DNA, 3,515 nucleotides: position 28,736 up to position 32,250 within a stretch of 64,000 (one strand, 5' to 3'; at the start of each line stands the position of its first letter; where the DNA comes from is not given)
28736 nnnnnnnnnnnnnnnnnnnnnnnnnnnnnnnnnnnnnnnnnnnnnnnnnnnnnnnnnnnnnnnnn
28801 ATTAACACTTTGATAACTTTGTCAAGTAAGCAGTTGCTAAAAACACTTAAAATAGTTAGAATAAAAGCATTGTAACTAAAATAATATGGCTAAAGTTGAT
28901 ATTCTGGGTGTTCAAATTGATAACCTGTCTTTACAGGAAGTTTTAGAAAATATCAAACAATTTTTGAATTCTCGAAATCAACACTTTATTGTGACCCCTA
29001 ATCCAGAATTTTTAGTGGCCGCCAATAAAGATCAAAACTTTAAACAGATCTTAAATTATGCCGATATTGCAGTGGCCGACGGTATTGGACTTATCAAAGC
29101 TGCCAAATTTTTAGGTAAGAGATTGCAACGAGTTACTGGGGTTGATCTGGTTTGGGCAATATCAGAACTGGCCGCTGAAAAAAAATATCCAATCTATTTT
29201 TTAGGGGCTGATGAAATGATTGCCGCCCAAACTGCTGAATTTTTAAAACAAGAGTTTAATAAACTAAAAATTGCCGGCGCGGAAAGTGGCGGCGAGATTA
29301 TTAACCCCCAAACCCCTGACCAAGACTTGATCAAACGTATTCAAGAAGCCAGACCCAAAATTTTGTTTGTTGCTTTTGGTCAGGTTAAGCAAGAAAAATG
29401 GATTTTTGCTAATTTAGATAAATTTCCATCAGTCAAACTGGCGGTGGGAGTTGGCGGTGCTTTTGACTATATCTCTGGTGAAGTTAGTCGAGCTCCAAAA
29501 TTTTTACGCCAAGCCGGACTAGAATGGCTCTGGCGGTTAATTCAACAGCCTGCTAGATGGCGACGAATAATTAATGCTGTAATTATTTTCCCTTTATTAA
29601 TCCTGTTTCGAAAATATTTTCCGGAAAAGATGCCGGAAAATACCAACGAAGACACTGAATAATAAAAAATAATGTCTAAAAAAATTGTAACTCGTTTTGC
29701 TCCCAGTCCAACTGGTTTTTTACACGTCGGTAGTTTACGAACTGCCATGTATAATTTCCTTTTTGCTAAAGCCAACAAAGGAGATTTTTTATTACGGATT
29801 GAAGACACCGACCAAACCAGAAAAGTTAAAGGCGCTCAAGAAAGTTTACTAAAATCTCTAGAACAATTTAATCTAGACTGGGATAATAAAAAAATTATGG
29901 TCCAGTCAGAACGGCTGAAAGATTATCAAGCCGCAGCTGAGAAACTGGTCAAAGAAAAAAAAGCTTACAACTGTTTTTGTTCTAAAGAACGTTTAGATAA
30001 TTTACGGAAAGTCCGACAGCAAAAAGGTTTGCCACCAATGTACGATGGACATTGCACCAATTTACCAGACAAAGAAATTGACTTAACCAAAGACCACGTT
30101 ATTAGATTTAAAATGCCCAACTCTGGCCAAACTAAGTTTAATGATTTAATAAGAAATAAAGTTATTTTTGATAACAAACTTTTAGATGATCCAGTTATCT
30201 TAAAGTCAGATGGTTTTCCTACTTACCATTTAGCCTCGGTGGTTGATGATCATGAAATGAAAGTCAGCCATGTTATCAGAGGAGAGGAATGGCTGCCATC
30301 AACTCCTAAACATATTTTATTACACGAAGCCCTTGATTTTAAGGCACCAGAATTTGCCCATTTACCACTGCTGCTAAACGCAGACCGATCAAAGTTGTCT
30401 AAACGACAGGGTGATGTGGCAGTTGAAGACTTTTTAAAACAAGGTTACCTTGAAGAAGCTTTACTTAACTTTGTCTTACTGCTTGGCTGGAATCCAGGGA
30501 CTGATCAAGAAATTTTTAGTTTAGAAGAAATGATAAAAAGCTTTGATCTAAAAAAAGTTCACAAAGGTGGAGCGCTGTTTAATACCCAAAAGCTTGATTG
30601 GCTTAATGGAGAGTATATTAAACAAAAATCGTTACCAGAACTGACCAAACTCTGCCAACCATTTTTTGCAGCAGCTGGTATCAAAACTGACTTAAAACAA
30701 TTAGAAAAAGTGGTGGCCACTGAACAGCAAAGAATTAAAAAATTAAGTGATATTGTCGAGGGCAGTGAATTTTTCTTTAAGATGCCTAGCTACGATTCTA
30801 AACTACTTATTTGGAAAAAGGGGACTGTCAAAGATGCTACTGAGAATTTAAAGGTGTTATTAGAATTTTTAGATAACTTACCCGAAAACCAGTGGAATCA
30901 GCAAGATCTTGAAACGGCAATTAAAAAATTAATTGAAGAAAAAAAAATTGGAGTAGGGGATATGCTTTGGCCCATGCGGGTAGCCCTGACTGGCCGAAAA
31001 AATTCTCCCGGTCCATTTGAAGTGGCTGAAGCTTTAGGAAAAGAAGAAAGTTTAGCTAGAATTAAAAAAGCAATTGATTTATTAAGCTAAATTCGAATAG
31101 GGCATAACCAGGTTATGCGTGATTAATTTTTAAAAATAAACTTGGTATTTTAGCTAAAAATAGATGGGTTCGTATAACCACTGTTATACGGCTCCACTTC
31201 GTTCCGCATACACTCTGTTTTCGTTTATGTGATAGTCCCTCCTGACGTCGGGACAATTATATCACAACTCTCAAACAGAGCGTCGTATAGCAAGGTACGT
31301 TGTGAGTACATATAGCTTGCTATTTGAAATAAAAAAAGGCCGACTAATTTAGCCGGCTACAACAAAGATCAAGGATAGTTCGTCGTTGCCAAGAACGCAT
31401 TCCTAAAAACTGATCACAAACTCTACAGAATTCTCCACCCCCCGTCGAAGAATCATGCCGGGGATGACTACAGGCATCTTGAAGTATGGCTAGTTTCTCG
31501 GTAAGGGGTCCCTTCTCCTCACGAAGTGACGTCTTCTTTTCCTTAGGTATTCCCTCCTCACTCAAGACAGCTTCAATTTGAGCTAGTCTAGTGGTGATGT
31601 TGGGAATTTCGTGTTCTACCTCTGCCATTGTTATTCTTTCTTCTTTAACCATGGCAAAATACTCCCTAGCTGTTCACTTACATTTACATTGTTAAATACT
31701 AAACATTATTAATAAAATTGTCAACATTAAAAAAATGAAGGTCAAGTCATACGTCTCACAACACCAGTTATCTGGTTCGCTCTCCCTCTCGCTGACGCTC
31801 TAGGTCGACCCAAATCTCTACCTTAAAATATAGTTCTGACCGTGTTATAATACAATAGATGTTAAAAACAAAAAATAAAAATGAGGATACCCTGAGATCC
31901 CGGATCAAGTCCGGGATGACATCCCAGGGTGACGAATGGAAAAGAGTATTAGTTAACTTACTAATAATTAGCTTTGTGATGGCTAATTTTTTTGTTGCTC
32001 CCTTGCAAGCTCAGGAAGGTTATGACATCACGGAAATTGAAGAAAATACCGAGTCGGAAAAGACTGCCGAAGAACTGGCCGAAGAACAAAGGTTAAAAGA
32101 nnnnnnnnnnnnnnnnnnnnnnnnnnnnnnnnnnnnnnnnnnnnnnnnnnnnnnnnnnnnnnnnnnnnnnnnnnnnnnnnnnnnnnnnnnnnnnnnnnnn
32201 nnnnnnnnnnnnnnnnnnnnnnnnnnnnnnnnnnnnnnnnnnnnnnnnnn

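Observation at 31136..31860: Cassette with a three-level nested perfect palindrome cluster (possible sRNA) and a divergently oriented Cys-rich 102-aa gene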

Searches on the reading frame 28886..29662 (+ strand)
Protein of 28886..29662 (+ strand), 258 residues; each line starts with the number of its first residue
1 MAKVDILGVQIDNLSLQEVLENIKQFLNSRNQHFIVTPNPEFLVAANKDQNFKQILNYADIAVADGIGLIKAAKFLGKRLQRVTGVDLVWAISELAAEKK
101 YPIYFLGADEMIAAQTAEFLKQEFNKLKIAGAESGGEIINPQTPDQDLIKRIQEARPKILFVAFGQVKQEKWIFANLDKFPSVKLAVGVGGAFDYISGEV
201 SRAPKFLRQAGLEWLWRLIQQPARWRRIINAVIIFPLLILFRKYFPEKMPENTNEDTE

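Call 8: search_protein_families(library=pfam, proteins=[window:28886-29662:+], max_evalue=1)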
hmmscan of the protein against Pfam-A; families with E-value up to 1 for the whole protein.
window:28886-29662:+ (258 aa): 1 family
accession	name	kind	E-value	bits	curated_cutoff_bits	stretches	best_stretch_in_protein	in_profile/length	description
PF03808.19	Glyco_tran_WecG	-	5e-53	179.8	27.4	1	59-228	1-167/168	Glycosyl transferase WecG/TagA/CpsF family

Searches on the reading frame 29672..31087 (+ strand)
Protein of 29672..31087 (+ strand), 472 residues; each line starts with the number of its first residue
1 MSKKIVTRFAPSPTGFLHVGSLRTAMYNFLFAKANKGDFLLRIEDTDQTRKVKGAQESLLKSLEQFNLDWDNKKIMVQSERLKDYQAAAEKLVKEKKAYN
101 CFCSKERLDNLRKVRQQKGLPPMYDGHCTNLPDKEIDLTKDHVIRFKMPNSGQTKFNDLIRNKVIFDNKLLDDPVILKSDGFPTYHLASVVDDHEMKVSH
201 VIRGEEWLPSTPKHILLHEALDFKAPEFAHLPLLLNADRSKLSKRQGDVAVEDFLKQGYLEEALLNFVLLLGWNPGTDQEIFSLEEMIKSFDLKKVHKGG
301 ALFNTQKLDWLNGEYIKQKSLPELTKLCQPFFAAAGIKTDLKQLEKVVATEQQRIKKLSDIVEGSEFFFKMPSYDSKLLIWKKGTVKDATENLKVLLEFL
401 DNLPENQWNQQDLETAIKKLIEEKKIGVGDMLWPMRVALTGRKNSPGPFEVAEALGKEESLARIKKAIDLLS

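Call 17: find_related_loci(query=window:29672-31087:+, collection=genome_contigs, flank=5000)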
Query window:29672-31087:+ (472 aa) in genome_contigs; peptide patterns used: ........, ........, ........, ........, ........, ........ (x = any residue, [..] = any of these).
209 stretches matched a pattern; 174 encode a relative of the query (tblastn E <= 1e-3); the best 80 are kept; 80 distinct loci.
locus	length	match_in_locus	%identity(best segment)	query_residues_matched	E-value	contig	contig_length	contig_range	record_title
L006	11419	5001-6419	63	3-471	0e+0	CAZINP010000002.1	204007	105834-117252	MAG TPA_asm: uncultured Gammaproteobacteria bacterium isolate binchicken_co27_465 genome assembly, contig: NODE_65_lengt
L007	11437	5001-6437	53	2-472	2e-164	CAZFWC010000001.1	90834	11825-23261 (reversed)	MAG TPA_asm: uncultured Gammaproteobacteria bacterium isolate SRP178699_co2_540 genome assembly, contig: NODE_38_length_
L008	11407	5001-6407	54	5-468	4e-164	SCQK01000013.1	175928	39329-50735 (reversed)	MAG: Patescibacteria group bacterium isolate DP16D_bin.9 DP16D_bin.9-114254, whole genome shotgun sequence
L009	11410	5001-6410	51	5-472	4e-163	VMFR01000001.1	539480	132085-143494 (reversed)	MAG: Parcubacteria group bacterium Gr01-1014_31 G01um101431_scaffold_12, whole genome shotgun sequence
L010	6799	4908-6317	50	5-472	2e-162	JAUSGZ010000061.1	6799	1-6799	MAG: bacterium isolate E14_metabat.bin.16 E14_k141_1114771, whole genome shotgun sequence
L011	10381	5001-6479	52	5-471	8e-158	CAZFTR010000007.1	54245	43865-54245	MAG TPA_asm: uncultured Gammaproteobacteria bacterium isolate SRP167671_co2_209 genome assembly, contig: NODE_771_length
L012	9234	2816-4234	53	4-471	2e-163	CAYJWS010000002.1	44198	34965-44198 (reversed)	MAG TPA_asm: uncultured Gammaproteobacteria bacterium isolate ERP125453_co1_494 genome assembly, contig: NODE_617_length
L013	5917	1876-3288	50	5-469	2e-153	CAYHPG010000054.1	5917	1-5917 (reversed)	MAG TPA_asm: uncultured Gammaproteobacteria bacterium isolate ERP119705_co14_260 genome assembly, contig: NODE_24327_len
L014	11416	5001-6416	50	1-468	6e-149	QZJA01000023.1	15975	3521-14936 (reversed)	MAG: Candidatus Parcubacteria bacterium isolate SURF_51 contig-100_5313_length_15975_read_count_1844047, whole genome sh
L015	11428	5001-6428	49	2-471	4e-146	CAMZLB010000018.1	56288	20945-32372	Candidatus Moranbacteria bacterium isolate TAG_MAG_00007 genome assembly, contig: TAG_MAG_00007_000000000058, whole geno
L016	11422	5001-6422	47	5-472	3e-146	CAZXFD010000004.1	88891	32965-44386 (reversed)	MAG TPA_asm: uncultured Gammaproteobacteria bacterium isolate SRP220891_co4_301 genome assembly, contig: NODE_303_length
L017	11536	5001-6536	47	7-470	3e-145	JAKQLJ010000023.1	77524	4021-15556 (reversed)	MAG: bacterium isolate USDV_maxbin.175 k141_1899986, whole genome shotgun sequence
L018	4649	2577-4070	46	5-471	3e-144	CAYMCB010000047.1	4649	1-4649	MAG TPA_asm: uncultured Candidatus Saccharibacteria bacterium isolate binchicken_co265_335 genome assembly, contig: NODE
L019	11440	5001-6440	49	1-469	1e-139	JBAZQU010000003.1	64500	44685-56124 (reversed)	MAG: Candidatus Gracilibacteria bacterium isolate SO_2017_SWC_60 scaffold_457_c1_LP-4_2017, whole genome shotgun sequenc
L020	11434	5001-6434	47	3-471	2e-139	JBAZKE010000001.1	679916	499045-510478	MAG: Patescibacteria group bacterium isolate SO_2017_LW4_136 scaffold_25_c1_LW137-91_2017, whole genome shotgun sequence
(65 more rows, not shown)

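Call 39: find_related_loci(query=window:29672-31087:+, collection=metagenome_contigs, flank=4000)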
Query window:29672-31087:+ (472 aa) in metagenome_contigs; peptide patterns used: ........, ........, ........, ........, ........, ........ (x = any residue, [..] = any of these).
273 stretches matched a pattern; 229 encode a relative of the query (tblastn E <= 1e-3); the best 80 are kept; 80 distinct loci.
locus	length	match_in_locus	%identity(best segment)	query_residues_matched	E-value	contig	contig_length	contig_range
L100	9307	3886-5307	68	1-471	0e+0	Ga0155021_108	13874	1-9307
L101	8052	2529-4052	61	1-471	0e+0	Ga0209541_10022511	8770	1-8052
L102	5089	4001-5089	70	1-360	3e-174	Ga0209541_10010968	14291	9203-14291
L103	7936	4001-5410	55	4-471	7e-165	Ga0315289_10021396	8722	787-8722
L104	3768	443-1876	52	3-472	1e-169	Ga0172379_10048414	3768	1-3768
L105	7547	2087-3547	51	6-471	2e-157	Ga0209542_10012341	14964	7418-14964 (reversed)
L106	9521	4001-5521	48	4-471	6e-153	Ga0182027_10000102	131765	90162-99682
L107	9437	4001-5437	53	2-472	1e-164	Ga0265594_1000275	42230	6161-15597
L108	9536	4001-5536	47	7-470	2e-145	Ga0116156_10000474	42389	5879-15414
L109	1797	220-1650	50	5-468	1e-151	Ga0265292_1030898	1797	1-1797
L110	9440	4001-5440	49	1-469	8e-140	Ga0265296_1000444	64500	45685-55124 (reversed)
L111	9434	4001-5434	47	3-471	1e-139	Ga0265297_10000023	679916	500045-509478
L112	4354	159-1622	47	4-471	2e-140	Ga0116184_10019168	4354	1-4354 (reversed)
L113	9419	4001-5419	46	5-471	1e-136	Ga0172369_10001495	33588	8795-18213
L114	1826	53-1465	47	5-468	4e-147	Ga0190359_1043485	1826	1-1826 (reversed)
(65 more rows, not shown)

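Call 94: search_protein_families(library=pfam, proteins=[L101:5534-5971:-], max_evalue=0.001)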
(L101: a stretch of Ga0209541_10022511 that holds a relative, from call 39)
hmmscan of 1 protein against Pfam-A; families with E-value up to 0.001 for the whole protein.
L101:5534-5971:- (146 aa): 1 family
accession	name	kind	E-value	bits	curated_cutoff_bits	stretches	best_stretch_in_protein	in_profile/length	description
PF01797.21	Y1_Tnp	-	8.6e-34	116.7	23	1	13-131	4-121/121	Transposase IS200 like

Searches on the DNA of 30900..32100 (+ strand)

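Call 6: search_rna_families(source=window, start=30900, end=32100, threshold=evalue, max_evalue=10, show_alignments=3)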
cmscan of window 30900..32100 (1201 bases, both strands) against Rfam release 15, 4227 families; matches with E-value up to 10: 6.
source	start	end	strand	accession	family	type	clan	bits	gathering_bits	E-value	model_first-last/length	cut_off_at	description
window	30996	31076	+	RF00225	IRES_Tobamo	Cis-reg; IRES;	-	23.4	50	0.62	1-151/151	no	Tobamovirus internal ribosome entry site (IRES)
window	31874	31969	-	RF02064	STnc370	Gene; sRNA;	-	22.5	54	3.9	1-71/71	no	Enterobacterial sRNA STnc370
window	31970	32011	+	RF00187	SNORD102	Gene; snRNA; snoRNA; CD-box;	-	20.4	47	3.2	1-72/72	no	Small nucleolar RNA SNORD102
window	31089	31164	+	RF04064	MIR5267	Gene; miRNA;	-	18.2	87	5.9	1-81/81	no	MIR5267 microRNA precursor family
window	31601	31786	-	RF01295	SCARNA7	Gene; snRNA; snoRNA; scaRNA;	-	16.7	65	0.13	1-330/330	no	Small Cajal body-specific RNA 7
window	31326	31505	-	RF00122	GadY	Gene; sRNA;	-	15.1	45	5.8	1-114/114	no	GadY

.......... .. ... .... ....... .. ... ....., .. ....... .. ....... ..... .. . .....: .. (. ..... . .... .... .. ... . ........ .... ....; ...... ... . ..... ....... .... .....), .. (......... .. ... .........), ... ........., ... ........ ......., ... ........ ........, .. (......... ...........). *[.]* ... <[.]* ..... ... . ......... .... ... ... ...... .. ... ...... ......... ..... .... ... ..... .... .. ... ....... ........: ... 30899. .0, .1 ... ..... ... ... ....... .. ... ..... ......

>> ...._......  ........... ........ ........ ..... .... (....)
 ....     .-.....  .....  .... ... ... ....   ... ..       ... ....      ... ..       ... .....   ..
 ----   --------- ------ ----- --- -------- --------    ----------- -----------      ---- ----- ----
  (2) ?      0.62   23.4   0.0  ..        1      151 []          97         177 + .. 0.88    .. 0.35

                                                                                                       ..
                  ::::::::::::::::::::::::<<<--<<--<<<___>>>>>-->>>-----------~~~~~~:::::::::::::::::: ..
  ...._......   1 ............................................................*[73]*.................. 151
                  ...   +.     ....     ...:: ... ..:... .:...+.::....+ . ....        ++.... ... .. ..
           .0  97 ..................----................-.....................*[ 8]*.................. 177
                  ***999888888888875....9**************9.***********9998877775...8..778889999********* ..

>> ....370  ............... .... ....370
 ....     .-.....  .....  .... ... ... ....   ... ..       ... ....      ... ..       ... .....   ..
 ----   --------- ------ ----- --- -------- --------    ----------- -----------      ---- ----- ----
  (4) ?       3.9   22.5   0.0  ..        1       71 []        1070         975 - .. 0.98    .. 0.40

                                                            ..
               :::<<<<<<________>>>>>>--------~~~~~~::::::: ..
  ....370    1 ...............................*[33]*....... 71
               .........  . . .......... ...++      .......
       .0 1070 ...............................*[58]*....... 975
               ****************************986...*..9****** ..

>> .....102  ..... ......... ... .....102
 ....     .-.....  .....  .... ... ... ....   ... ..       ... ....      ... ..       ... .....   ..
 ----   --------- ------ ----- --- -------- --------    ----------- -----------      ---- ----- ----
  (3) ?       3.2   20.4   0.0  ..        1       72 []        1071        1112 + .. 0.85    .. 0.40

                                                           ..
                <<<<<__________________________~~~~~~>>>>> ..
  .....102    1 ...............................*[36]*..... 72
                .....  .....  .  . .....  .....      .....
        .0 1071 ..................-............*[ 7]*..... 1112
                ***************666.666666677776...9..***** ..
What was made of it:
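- On Any Rfam 15 RNA family (riboswitch, leader, sRNA): Call 6: in 30900-32100 at E <= 10, only chance hits to eukaryotic or viral families and to two enterobacterial sRNA families (STnc370, GadY), all far below their gathering scores.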

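Call 50: search_dna_similar(query=window:31091-31935:+, collection=phages, mode=distant, max_evalue=0.01)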
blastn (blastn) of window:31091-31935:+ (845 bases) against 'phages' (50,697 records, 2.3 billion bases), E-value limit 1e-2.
No match.

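Call 51: search_dna_similar(query=window:31091-31935:+, collection=plasmids, mode=distant, max_evalue=0.01)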
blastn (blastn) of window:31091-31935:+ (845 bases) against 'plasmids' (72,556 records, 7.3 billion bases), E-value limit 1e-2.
Records with a match: 2; places in all: 2; records where one place covers at least 80% of the query: 0.
Best place of each record, by identity: 80-90% 2.
By first word of the organism name: Candidatus 2.
By predicted mobility (MOB-suite, as given by PLSDB): non-mobilizable 2.
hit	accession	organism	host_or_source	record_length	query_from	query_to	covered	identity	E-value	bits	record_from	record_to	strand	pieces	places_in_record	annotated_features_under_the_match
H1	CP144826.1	Candidatus Stammera capleta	insect metagenome,tissue sample,midgut ...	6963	593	645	6%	81.1%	2e-3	52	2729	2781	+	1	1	record has no annotation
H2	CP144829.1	Candidatus Stammera capleta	insect metagenome,tissue sample,midgut ...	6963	593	645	6%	81.1%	2e-3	52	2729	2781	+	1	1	record has no annotation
